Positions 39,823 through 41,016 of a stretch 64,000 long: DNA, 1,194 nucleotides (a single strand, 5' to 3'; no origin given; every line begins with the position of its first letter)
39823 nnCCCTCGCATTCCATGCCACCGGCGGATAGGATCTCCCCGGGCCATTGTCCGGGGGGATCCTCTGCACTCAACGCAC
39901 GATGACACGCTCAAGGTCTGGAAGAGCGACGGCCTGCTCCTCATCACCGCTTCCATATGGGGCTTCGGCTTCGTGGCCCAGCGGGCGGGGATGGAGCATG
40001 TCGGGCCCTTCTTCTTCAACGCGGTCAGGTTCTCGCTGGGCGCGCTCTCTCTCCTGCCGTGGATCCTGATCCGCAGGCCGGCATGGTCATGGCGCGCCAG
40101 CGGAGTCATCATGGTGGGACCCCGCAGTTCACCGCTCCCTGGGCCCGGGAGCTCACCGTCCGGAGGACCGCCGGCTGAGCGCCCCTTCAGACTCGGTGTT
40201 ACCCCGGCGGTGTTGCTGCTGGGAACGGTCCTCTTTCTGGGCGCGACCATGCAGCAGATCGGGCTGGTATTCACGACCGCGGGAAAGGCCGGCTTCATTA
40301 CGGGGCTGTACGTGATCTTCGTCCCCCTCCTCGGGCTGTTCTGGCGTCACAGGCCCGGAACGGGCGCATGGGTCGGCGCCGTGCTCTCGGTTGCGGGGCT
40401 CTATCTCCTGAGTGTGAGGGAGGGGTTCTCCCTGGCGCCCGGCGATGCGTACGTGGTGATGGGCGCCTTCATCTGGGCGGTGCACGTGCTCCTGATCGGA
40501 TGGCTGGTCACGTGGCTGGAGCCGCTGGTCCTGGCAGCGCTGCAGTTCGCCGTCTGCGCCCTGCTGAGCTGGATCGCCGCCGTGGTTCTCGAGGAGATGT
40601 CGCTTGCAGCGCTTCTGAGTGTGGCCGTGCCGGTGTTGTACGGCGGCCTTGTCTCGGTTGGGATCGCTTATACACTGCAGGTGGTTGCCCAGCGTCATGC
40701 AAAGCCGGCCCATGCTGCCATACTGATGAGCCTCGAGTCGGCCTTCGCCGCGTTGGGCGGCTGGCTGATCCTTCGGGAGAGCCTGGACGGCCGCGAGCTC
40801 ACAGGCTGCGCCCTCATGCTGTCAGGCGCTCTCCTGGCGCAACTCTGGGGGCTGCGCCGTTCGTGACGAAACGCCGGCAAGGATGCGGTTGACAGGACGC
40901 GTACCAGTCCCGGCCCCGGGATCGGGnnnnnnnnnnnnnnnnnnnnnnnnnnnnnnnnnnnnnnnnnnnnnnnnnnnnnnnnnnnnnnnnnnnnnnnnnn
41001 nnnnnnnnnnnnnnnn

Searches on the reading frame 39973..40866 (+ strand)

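Call 66: search_protein_families(library=pfam, proteins=[window:39973-40866:+], max_evalue=0.001)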
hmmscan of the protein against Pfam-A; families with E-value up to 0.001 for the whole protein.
window:39973-40866:+ (297 aa): 1 family
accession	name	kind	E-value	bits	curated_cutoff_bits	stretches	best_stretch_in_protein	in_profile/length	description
PF00892.27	EamA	-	1.6e-26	93.6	28.2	2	156-288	2-132/135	EamA-like transporter family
